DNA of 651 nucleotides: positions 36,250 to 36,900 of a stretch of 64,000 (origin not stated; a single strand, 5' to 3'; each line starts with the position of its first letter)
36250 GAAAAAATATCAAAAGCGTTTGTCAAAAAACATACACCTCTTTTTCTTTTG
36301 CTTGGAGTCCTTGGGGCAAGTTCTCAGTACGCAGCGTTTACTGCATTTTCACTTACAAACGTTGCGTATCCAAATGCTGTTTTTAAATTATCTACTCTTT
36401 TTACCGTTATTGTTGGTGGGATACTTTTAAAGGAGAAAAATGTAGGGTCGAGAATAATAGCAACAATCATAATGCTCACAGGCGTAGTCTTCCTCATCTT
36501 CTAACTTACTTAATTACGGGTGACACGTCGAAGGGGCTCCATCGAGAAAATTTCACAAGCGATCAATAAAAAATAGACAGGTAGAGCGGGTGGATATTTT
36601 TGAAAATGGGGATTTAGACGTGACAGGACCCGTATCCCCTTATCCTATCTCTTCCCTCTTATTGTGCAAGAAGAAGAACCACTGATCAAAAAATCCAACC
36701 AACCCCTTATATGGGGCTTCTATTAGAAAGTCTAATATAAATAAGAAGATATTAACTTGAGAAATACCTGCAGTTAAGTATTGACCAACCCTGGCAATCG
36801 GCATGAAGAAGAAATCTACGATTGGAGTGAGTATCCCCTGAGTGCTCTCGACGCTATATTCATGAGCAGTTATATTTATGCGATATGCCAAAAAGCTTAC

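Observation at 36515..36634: ~120-bp TIR-bounded intergenic element present twice (MITE-like or structured RNA), copy 1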

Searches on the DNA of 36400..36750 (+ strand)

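Call 8: search_rna_families(source=window, start=36400, end=36750, threshold=evalue, max_evalue=10, show_alignments=3)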
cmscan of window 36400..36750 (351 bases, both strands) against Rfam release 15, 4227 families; matches with E-value up to 10: 2.
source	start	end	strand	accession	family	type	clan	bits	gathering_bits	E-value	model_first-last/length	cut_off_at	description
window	36665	36729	-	RF01455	DPB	Cis-reg;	-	18.1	40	2.9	1-86/86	no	Stem loopII regulatory element in POLB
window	36456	36476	-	RF03885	mir-4178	Gene; miRNA;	-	16.3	90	2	21-41/60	no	mir-4178 microRNA precursor family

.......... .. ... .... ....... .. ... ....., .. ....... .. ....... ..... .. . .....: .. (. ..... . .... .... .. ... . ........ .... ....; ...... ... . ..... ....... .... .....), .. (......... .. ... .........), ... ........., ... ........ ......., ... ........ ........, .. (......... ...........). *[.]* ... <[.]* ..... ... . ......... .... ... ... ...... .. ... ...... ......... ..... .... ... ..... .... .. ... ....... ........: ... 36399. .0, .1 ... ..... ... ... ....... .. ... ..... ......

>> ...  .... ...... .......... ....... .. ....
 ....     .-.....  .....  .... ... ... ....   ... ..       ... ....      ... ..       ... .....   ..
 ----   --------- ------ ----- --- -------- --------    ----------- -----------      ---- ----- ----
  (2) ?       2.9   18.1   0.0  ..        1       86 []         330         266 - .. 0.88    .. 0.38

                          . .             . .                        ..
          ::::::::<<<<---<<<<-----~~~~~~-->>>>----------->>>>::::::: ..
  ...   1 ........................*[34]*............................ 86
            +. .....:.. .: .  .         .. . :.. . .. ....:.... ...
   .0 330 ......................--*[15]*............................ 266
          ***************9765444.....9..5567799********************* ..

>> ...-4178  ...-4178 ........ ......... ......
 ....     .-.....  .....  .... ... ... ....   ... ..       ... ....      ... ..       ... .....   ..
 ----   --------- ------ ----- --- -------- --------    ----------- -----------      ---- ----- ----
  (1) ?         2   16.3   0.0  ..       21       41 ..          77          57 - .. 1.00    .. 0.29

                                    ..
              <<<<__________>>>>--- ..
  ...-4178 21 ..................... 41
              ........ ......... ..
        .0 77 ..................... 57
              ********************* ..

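Call 28: build_rna_model(alignment_id=A3)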
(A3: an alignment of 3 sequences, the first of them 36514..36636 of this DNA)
Model R1 built from alignment A3 (3 sequences, 125 columns); structure: RNAalifold consensus.
model positions 123; base pairs 31; branch points 0; effective number of sequences 1.16; information 0.59 bits per position. Calibrated on 0.2 Mb of random sequence (short: E-values are rough).
structure used (alignment columns):
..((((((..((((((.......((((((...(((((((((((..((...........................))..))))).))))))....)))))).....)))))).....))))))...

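Call 29: search_with_rna_model(model_id=R1, sources=[window, L009, L010, L011, L012, L013, L014, L015, L016, L017, L018, L019, L020, L021, L022, L023, L024, L025, L026, L027, L028, L029, L030, L031, L032, L033, L034, L035, L036, L037, L038, L039, L040, L041, L042, L043, L044, L045, L046, L047, L048, L049, L050, L051, L052, L053, L054, L055, L056, L057, L058, L059, L060, L061, L062, L063, L064, L065, L066, L067, L068, L069, L070, L071, L072, L073, L074, L075, L076, L077, L078, L079, L080, L081, L082, L083, L084, L085, L086, L087, L088, L089], max_evalue=10, show_alignments=6)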
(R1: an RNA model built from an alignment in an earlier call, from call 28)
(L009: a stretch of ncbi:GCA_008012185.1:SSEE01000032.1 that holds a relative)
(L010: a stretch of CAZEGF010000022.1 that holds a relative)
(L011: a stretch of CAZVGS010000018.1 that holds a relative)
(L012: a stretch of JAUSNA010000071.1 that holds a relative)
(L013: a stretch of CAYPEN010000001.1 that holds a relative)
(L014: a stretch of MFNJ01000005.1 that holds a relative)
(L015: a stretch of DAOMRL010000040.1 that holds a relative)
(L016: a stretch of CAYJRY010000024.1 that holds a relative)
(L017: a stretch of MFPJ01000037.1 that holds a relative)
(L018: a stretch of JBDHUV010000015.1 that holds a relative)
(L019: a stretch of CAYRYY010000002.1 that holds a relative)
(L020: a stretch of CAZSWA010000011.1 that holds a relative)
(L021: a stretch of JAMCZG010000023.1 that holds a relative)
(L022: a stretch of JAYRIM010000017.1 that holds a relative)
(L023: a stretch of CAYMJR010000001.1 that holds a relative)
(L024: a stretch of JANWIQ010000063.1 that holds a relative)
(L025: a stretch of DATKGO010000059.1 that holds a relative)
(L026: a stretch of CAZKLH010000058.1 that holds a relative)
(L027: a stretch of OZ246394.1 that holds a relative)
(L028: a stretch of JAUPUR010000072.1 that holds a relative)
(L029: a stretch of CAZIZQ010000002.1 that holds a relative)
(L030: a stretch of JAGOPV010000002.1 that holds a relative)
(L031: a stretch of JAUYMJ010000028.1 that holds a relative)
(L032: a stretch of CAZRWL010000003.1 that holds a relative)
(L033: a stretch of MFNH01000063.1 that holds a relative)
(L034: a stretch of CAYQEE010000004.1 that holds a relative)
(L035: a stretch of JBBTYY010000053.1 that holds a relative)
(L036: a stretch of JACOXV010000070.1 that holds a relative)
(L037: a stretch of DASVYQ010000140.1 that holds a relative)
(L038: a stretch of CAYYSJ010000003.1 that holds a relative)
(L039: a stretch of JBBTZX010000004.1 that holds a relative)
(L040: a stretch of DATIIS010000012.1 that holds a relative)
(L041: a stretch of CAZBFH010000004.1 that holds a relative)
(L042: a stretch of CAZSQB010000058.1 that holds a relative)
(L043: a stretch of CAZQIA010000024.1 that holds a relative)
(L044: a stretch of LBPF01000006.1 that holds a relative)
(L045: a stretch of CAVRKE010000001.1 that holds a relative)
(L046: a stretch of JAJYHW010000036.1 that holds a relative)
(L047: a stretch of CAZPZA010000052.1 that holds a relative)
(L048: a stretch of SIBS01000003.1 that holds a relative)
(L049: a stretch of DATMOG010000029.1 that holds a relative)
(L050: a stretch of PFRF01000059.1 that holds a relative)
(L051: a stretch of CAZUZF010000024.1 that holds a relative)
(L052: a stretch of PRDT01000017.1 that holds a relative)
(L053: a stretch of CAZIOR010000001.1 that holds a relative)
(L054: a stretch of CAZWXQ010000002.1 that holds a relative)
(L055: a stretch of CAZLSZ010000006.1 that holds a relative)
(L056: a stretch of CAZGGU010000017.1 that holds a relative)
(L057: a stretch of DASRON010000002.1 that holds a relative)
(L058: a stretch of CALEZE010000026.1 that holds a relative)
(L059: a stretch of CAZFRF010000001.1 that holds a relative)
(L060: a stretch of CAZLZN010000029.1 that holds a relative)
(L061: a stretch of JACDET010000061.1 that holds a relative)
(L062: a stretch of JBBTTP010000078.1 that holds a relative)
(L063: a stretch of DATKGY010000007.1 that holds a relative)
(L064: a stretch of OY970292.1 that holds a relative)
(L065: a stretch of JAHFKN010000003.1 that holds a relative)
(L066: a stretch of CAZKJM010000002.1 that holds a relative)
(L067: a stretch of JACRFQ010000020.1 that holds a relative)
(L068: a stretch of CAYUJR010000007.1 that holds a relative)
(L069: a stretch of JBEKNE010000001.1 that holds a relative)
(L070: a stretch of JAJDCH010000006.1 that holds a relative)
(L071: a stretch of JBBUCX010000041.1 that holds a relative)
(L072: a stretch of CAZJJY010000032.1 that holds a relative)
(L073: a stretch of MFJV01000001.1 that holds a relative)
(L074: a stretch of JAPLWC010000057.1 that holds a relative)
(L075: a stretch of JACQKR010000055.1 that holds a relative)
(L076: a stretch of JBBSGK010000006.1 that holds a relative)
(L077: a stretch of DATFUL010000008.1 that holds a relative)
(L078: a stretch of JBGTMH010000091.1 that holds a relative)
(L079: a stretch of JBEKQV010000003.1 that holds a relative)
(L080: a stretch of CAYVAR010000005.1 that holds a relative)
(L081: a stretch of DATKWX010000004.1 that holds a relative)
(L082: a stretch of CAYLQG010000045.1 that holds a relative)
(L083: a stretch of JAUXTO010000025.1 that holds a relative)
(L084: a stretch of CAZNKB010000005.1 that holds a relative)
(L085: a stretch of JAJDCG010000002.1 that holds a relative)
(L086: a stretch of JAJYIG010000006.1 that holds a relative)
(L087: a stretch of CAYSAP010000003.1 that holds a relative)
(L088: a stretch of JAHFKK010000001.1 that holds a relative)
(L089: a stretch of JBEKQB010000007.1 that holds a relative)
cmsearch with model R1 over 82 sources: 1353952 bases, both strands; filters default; matches with E-value up to 10: 6.
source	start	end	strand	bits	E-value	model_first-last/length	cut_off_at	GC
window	36514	36636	+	143.4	1.3e-36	1-123/123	no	0.45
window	43846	43967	+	139.9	1.2e-35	1-123/123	no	0.45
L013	17862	17985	-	111.9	8.7e-28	1-123/123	no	0.51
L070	2492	2581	-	31.3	4.2e-05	1-123/123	no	0.66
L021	842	957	-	25.2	0.0023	1-123/123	no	0.66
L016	754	863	-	20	0.063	1-123/123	no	0.64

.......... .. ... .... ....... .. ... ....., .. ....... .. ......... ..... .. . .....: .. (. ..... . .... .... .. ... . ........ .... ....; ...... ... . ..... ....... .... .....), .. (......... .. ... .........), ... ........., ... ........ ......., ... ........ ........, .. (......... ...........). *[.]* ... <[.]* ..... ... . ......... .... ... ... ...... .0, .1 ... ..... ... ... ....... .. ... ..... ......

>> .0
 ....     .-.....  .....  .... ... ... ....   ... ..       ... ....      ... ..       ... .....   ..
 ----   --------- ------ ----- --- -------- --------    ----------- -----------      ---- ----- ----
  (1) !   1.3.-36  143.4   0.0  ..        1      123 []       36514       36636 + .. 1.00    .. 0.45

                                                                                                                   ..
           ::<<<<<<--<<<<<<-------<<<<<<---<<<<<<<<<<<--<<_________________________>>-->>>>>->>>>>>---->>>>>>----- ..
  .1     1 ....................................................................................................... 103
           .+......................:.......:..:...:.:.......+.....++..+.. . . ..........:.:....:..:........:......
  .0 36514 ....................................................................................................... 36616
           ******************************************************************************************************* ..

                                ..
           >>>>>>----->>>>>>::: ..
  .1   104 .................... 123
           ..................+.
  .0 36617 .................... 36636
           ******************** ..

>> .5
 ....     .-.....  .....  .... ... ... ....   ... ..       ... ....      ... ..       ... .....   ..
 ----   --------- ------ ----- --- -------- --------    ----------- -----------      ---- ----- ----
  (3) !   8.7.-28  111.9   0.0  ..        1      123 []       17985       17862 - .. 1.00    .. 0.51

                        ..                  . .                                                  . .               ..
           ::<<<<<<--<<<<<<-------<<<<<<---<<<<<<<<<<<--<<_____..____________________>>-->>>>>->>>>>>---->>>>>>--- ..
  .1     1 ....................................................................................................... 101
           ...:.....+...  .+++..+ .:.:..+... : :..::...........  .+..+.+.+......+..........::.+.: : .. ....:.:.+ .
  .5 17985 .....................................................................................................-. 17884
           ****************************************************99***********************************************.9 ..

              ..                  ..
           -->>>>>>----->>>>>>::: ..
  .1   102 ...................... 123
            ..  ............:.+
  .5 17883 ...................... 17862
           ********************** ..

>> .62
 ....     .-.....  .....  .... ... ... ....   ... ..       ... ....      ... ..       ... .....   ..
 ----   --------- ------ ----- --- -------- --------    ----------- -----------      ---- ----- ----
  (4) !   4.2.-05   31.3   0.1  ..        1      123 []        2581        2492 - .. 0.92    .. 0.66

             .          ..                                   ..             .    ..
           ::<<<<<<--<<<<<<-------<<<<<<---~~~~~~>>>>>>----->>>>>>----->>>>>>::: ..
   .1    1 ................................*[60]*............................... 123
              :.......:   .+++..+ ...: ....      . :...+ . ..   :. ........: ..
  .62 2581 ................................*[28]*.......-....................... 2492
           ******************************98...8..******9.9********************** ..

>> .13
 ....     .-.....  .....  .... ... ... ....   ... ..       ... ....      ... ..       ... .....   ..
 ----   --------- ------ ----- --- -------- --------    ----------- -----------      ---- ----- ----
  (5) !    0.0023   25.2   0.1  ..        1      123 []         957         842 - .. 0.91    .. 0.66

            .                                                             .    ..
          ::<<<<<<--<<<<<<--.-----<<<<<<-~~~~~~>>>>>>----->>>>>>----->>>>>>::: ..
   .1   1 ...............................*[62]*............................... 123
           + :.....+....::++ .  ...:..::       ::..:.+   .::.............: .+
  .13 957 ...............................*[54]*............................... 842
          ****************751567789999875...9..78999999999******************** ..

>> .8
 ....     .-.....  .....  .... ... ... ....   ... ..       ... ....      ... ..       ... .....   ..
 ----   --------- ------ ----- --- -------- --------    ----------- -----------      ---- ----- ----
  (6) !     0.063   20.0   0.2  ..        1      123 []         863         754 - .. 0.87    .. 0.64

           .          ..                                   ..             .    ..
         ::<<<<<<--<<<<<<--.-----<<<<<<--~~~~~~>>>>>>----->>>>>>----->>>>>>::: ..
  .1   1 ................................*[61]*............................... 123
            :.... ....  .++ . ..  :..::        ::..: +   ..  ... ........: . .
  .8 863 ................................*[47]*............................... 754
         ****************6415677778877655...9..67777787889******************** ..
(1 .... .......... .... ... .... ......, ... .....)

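Call 41: search_with_rna_model(model_id=R1, sources=[window, L013, L070, L021, L016], max_evalue=1, make_alignment=true)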
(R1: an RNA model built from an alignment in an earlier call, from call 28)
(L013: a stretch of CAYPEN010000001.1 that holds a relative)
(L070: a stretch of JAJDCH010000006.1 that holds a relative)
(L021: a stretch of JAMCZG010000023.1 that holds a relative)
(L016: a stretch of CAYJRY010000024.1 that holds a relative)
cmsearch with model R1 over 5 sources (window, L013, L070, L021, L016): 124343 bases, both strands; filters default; matches with E-value up to 1: 6.
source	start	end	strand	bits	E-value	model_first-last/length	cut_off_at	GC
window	36514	36636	+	143.4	1.2e-37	1-123/123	no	0.45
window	43846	43967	+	139.9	1.1e-36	1-123/123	no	0.45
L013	17862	17985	-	111.9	8e-29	1-123/123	no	0.51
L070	2492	2581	-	31.3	3.9e-06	1-123/123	no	0.66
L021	842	957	-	25.2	0.00021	1-123/123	no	0.66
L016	754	863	-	20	0.0058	1-123/123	no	0.64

Alignment A4: 6 matches aligned to the model, 180 columns, each read 5' to 3' on its own strand. Consensus structure (alignment columns), stored with it:
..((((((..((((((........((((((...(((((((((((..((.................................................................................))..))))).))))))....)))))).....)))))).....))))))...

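Call 53: search_with_rna_model(model_id=R1, sources=[L045, L032, L075, L024, L016, L021], max_evalue=10, filters=off)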
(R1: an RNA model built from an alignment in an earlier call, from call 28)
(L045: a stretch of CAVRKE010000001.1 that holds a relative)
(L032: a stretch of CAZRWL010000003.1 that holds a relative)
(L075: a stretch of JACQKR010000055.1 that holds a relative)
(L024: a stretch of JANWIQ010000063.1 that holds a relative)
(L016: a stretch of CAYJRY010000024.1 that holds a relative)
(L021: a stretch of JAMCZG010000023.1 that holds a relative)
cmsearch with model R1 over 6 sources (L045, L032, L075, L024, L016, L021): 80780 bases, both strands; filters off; matches with E-value up to 10: 11.
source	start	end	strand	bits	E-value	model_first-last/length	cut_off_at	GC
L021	842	957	-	25.2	0.00013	1-123/123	no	0.66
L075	366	471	-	24.7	0.00018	1-123/123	no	0.53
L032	8191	8285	-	22.3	0.00084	1-123/123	no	0.62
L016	754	863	-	20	0.0038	1-123/123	no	0.64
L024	594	694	-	17.9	0.014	1-123/123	no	0.51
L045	7154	7263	-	17.1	0.025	1-123/123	no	0.67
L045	16189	16282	+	10.9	1.4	1-123/123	no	0.5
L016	5639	5740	+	10.5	1.8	1-123/123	no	0.34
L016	1739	1778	+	9.1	4.5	1-123/123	no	0.3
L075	7008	7060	-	8.8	5.3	1-123/123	no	0.55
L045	10716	10762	+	7.9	9.5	1-123/123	no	0.43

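Call 54: search_with_rna_model(model_id=R1, sources=[window, L013, L070, L021, L016, L045, L032, L075, L024], max_evalue=0.5, make_alignment=true)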
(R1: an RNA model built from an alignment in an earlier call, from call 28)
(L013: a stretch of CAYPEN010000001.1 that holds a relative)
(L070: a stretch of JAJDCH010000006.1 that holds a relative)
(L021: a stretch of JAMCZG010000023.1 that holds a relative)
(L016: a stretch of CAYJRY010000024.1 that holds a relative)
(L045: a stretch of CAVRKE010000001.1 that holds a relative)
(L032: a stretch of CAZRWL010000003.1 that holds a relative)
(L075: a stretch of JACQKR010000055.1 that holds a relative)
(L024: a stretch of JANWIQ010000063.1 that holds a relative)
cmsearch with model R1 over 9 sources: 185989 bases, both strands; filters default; matches with E-value up to 0.5: 8.
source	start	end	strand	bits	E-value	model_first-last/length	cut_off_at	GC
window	36514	36636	+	143.4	1.7e-37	1-123/123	no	0.45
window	43846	43967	+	139.9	1.7e-36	1-123/123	no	0.45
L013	17862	17985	-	111.9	1.2e-28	1-123/123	no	0.51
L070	2492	2581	-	31.3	5.8e-06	1-123/123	no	0.66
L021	842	957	-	25.2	0.00031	1-123/123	no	0.66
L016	754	863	-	20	0.0087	1-123/123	no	0.64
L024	594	694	-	17.9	0.033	1-123/123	no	0.51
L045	7154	7263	-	17.1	0.058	1-123/123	no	0.67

Alignment A6: 8 matches aligned to the model, 181 columns, each read 5' to 3' on its own strand. Consensus structure (alignment columns), stored with it:
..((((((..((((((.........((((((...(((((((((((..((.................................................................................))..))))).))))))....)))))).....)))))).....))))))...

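Call 65: build_rna_model(alignment_id=A6, structure=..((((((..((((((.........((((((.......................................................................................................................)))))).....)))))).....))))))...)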
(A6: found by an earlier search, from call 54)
Model R2 built from alignment A6 (8 sequences, 181 columns); structure: as given.
model positions 109; base pairs 18; branch points 0; effective number of sequences 4.32; information 0.59 bits per position. Calibrated on 0.2 Mb of random sequence (short: E-values are rough).
structure used (alignment columns):
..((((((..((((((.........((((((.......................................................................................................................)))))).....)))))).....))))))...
